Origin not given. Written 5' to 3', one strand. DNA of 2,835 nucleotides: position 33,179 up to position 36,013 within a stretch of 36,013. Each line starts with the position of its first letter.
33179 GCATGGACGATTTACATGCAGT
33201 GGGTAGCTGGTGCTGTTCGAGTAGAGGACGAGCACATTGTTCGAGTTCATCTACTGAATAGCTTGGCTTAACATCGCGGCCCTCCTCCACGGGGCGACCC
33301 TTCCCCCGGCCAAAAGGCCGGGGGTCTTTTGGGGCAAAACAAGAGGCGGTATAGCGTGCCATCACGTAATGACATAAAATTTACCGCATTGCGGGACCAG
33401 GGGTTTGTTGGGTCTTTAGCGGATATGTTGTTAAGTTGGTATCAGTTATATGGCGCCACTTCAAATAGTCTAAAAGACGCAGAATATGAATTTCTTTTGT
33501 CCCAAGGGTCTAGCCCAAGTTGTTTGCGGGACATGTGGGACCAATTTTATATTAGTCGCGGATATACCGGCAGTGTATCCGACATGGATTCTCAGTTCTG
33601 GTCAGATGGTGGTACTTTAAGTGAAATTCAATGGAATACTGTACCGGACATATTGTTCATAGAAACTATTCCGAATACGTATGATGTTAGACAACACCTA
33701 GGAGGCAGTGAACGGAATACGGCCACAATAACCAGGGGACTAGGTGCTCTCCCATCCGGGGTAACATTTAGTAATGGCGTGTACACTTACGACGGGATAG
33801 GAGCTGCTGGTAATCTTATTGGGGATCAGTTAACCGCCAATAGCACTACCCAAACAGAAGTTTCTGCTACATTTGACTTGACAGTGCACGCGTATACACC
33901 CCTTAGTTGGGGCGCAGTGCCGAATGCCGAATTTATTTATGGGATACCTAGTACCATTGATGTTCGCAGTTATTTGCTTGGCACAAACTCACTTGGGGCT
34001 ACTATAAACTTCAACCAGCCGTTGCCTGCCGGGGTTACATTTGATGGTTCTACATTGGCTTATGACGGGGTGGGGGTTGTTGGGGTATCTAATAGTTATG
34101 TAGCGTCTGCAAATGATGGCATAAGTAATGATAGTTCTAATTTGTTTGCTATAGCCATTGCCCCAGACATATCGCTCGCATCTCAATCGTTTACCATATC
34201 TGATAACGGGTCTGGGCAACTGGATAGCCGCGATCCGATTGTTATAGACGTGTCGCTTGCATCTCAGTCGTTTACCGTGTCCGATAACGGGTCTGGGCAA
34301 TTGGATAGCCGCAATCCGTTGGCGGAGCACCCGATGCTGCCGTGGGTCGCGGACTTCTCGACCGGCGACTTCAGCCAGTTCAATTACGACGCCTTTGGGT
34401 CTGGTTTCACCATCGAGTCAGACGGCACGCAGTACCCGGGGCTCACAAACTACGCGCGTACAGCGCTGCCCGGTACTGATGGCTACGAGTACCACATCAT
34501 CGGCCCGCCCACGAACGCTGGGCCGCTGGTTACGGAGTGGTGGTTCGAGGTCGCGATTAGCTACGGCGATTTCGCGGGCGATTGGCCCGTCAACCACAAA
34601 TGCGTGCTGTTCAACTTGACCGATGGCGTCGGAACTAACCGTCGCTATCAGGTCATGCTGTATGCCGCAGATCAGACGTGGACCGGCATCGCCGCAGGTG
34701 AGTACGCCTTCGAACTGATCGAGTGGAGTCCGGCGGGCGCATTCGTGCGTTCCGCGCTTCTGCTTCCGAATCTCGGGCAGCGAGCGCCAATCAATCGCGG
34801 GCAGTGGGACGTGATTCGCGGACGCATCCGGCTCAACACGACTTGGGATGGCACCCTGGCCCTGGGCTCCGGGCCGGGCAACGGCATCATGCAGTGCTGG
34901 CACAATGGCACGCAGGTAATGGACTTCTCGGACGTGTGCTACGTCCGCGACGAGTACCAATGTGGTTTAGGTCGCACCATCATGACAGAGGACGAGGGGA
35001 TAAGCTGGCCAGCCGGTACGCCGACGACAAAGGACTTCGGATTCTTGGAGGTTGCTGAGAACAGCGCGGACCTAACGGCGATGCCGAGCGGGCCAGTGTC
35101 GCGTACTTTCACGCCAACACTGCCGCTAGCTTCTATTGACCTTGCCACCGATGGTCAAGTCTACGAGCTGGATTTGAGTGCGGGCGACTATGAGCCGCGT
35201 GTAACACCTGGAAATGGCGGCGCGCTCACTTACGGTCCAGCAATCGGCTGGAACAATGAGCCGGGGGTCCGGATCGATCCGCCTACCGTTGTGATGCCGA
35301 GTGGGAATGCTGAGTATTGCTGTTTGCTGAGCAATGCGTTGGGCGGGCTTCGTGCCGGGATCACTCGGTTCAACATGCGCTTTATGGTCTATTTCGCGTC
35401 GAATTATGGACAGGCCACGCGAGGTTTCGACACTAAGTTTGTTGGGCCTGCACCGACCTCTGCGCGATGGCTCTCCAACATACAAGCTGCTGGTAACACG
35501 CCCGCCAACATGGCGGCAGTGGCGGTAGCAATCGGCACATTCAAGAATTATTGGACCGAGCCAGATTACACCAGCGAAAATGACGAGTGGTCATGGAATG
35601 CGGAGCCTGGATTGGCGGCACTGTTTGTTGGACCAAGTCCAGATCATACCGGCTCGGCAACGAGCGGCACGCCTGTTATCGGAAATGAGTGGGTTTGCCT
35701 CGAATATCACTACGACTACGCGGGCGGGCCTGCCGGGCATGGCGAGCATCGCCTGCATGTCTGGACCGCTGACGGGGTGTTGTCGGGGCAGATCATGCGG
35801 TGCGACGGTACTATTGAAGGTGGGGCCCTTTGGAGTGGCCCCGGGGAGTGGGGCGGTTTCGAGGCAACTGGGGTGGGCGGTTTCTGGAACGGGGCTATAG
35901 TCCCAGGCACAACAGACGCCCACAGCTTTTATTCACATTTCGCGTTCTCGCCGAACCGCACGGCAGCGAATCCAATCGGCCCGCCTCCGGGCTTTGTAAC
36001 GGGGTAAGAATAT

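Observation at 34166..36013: Abrupt in-frame composition switch inside the 883-aa fibre/decoration gene, marked by a 2 x 81-nt tandem repeat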

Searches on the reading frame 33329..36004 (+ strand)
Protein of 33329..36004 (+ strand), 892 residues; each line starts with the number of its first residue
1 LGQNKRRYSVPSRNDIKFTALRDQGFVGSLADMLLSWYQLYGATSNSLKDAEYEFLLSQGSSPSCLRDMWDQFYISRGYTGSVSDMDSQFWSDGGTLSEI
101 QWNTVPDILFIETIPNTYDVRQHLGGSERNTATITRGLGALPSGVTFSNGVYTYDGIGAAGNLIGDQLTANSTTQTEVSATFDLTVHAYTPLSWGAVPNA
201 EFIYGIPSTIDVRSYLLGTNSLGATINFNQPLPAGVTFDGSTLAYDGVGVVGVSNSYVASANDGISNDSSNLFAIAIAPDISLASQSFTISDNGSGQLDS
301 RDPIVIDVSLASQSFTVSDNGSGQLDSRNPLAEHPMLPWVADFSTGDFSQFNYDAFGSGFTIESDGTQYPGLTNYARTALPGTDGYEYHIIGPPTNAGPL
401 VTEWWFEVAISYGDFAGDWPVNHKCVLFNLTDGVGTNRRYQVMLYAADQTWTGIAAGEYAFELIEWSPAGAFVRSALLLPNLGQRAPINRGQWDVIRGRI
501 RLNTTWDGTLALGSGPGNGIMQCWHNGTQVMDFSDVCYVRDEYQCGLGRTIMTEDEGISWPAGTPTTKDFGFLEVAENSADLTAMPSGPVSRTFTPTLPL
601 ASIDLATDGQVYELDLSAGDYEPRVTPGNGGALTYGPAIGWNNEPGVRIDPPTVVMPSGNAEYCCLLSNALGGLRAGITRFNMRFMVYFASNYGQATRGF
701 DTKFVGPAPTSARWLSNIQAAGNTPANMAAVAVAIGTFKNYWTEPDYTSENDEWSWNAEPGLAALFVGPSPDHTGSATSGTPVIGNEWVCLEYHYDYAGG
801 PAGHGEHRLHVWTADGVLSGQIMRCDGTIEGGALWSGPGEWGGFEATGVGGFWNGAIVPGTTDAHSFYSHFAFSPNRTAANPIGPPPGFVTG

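Call 8: search_protein_families(library=pfam, proteins=[window:33329-36004:+], max_evalue=0.1)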
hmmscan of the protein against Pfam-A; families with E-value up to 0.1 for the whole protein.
window:33329-36004:+ (892 aa): 0 families

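Call 9: search_protein_families(library=phrogs, proteins=[window:33329-36004:+], max_evalue=0.01)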
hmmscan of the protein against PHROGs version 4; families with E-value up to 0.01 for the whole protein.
window:33329-36004:+ (892 aa): 1 family
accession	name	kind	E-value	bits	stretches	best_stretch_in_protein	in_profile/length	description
phrog_8869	-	unknown function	0.00016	22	1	37-92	224-279/282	-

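Call 11: search_dna_similar(query=window:33329-36004:+, collection=phages, mode=protein, max_rows=30)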
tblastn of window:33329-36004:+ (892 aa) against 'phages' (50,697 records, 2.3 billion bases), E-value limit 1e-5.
No match.

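Call 15: find_homologous_proteins(query=window:33329-36004:+, max_evalue=0.001)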
Query window:33329-36004:+ (892 aa): 1 proteins with E <= 0.001 among 8000 candidates.
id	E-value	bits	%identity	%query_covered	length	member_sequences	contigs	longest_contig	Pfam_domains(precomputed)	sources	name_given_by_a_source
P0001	2.8e-187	643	56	62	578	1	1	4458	-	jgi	jgi:hypothetical protein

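Call 17: find_encoding_contigs(protein=P0001, flank=10000)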
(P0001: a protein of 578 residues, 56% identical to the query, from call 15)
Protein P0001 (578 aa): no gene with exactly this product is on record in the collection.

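Call 37: search_solved_structures(query=window:33329-36004:+, max_evalue=10)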
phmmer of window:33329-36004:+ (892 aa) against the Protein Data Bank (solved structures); distinct sequences matched with E-value up to 10: 1.
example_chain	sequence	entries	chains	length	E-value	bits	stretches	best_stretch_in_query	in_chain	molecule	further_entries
4fho_A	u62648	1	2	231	0.81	10.7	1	125-214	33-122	Internalin C2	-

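Call 52: search_protein_representatives(protein=window:33329-36004:+)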
Query: 892 residues. Proteins with E-value up to 0.001 (for the whole library): 486; up to 1e-10: 112; up to 1e-30: 7. The best 150 are listed.
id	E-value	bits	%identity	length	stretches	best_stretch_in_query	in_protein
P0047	5.6e-193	659.9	95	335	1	594-892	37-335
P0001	8.8e-188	642.7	61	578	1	336-889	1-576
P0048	1.5e-51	191.9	40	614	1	332-614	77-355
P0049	5.1e-37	143.8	41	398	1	599-889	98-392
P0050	3.4e-36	141.1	39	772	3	188-279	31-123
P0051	1.7e-34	135.4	38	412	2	100-307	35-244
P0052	1.0e-31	126.3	39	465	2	110-310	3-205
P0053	5.1e-29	117.3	38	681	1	336-585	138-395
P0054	1.5e-26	109.1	33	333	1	602-889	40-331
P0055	2.2e-25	105.3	42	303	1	100-304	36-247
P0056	6.4e-25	103.8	31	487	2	314-588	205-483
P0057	8.7e-22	93.4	33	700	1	325-599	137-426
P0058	3.7e-21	91.3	39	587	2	162-304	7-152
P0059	6.5e-20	87.2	34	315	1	338-592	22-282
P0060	3.8e-19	84.6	46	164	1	14-115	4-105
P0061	1.3e-18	82.9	34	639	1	358-599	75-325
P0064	1.5e-16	76.0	34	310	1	604-890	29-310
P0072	3.4e-15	71.6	48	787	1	12-99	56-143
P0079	2.3e-14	68.8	54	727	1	30-97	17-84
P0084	7.4e-14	67.1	46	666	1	12-95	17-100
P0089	2.0e-13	65.7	45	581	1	184-325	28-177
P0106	1.8e-12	62.6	33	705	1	328-550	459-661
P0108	2.0e-12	62.4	49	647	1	11-98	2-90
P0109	2.1e-12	62.3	50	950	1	14-103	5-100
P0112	2.9e-12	61.9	46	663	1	13-95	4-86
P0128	1.4e-11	59.6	29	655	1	338-592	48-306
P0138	2.3e-11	58.9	51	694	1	14-99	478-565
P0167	2.3e-10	55.6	38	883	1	13-117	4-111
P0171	3.0e-10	55.2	55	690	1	31-92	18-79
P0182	5.7e-10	54.3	41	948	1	13-98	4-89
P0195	1.6e-09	52.8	32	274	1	341-551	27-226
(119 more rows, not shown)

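Call 54: find_encoding_contigs(protein=P0047, flank=10000)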
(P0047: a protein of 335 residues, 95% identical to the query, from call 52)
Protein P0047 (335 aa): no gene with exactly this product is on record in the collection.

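Call 56: search_protein_families(library=pfam, proteins=[P0048, P0053, P0056, P0057, P0059, P0049, P0054, P0050, P0089, P0058], max_evalue=0.05)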
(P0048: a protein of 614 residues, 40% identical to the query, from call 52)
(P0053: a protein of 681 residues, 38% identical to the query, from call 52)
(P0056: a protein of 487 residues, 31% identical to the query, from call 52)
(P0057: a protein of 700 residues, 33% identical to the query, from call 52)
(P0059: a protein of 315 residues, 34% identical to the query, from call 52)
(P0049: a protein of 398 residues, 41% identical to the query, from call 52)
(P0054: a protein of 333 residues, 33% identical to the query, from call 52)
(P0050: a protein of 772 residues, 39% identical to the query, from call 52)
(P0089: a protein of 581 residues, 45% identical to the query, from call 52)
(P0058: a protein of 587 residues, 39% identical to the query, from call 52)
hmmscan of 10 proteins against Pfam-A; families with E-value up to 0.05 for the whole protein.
P0048 (614 aa): 0 families

P0053 (681 aa): 1 family
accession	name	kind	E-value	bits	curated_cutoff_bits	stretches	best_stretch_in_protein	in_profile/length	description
PF06439.18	3keto-disac_hyd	-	0.0023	18.5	26.8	1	246-351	67-158/187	3-keto-disaccharide hydrolase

P0056 (487 aa): 1 family
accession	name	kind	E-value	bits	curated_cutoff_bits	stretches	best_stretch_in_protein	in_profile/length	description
PF00041.27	fn3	-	5.6e-06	26.9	25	1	135-220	3-82/84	Fibronectin type III domain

P0057 (700 aa): 3 families
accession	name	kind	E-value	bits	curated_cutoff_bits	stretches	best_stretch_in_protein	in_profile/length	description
PF05345.18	He_PIG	-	3.4e-09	37.5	24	1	47-134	2-96/96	Putative Ig domain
PF17963.7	Big_9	-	0.00016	22.9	23.6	1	57-121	12-78/89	Bacterial Ig domain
PF17803.7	Cadherin_4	-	0.018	15.9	25.1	0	43-105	10-67/71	Bacterial cadherin-like domain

P0059 (315 aa): 0 families

P0049 (398 aa): 0 families

P0054 (333 aa): 0 families

P0050 (772 aa): 0 families

P0089 (581 aa): 0 families

P0058 (587 aa): 0 families

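Call 63: search_protein_families(library=pfam, proteins=[P0072, P0079, P0109, P0167, P0182, P0084, P0108, P0112, P0138, P0171], max_evalue=0.001)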
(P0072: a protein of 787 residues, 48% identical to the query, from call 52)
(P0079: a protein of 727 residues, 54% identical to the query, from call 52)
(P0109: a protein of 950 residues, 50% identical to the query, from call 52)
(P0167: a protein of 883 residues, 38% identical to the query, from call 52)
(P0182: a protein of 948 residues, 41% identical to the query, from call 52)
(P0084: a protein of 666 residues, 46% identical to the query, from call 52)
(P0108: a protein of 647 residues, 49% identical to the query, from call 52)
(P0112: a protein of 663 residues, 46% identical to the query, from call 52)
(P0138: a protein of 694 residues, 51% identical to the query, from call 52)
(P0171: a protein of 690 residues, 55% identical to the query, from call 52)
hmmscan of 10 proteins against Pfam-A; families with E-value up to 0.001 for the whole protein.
P0072 (787 aa): 2 families
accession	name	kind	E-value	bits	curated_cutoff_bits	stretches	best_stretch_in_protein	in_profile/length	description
PF02012.26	BNR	-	1.3e-09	37.1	27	0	194-203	2-11/12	BNR/Asp-box repeat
PF15902.12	Sortilin-Vps10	-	1.6e-08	34.2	33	0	332-439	4-117/446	Sortilin, neurotensin receptor 3,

P0079 (727 aa): 1 family
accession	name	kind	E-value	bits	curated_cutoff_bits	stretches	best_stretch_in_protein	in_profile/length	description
PF14312.12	FG-GAP_2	-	2.5e-33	114.5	23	3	378-426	2-48/49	FG-GAP repeat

P0109 (950 aa): 3 families
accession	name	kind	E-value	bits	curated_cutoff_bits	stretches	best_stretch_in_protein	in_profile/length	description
PF13472.12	Lipase_GDSL_2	-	2.4e-10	41.6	32.9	1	696-853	38-177/178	GDSL-like Lipase/Acylhydrolase family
PF13385.13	Laminin_G_3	-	2.1e-07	31.6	27.6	1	277-397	24-140/151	Concanavalin A-like lectin/glucanases superfamily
PF00657.28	Lipase_GDSL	-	1.6e-06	28.9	23.6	1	701-859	44-208/208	GDSL-like Lipase/Acylhydrolase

P0167 (883 aa): 1 family
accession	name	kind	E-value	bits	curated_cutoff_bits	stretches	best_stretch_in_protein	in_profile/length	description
PF01522.26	Polysacc_deac_1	-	0.00077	19.9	23.1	0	566-634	4-68/124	Polysaccharide deacetylase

P0182 (948 aa): 0 families

P0084 (666 aa): 0 families

P0108 (647 aa): 0 families

P0112 (663 aa): 0 families

P0138 (694 aa): 1 family
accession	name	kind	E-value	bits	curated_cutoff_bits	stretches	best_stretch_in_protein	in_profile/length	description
PF13229.12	Beta_helix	-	3.8e-06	27.1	25.9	1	298-386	41-114/158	Right handed beta helix region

P0171 (690 aa): 1 family
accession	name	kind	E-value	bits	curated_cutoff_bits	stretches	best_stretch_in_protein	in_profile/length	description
PF14312.12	FG-GAP_2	-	2.2e-28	98.6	23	3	340-386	4-48/49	FG-GAP repeat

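Call 64: find_encoding_contigs(protein=P0050, flank=8000, max_places=3)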
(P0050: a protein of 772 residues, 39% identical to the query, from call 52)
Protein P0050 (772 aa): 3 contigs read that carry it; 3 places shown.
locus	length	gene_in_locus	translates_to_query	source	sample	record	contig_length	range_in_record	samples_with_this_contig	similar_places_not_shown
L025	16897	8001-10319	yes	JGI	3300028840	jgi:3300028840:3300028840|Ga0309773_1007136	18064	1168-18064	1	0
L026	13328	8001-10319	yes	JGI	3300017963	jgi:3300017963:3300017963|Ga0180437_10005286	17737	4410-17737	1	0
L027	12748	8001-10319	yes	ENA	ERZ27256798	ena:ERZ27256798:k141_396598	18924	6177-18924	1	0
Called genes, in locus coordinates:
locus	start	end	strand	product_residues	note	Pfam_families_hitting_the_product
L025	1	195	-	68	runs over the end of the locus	-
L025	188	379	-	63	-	-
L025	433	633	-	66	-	-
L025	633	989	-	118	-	-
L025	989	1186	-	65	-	-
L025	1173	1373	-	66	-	-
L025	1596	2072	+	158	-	-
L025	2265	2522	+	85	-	-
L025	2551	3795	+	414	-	-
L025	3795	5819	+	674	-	PF23899:SU10_portal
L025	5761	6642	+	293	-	-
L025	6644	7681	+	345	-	PF17236:SU10_MCP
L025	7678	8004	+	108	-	-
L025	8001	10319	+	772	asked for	-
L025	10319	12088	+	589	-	-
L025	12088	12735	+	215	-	PF24175:SU10_adaptor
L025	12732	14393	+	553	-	-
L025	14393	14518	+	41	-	-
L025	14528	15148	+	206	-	-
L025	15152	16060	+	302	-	-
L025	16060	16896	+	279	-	?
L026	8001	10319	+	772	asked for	-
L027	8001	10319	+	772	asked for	-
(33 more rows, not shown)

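Call 67: find_encoding_contigs(protein=P0048, flank=8000, max_places=2)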
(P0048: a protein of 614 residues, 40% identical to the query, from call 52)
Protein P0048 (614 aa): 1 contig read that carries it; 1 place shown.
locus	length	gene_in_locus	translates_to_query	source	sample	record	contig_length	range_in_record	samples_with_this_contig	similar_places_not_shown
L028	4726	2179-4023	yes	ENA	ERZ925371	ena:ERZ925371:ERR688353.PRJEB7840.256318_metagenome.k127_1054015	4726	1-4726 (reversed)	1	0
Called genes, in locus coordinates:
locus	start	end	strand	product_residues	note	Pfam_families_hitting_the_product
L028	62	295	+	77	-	-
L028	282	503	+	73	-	-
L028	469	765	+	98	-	-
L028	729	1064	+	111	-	PF06147:DUF968, PF16786:RecA_dep_nuc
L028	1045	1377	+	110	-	-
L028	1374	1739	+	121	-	-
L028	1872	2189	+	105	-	-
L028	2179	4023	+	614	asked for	-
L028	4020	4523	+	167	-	-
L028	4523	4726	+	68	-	?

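Call 68: find_encoding_contigs(protein=P0064, flank=8000, max_places=2)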
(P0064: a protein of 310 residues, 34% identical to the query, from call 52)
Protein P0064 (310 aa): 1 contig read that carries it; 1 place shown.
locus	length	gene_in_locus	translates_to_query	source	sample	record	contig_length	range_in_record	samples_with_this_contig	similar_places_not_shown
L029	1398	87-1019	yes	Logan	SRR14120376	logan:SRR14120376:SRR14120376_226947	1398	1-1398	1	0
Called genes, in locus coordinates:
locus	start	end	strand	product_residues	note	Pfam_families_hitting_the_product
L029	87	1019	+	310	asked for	-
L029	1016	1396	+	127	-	?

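Call 69: find_encoding_contigs(protein=P0059, flank=8000, max_places=2)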
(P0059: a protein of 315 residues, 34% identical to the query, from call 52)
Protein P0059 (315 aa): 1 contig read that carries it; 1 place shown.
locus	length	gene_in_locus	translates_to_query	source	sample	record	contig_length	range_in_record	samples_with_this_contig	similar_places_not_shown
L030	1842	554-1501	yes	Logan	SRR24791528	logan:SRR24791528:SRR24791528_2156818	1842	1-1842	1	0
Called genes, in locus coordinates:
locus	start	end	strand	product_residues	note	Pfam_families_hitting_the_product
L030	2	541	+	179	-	?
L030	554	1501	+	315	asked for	-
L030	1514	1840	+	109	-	?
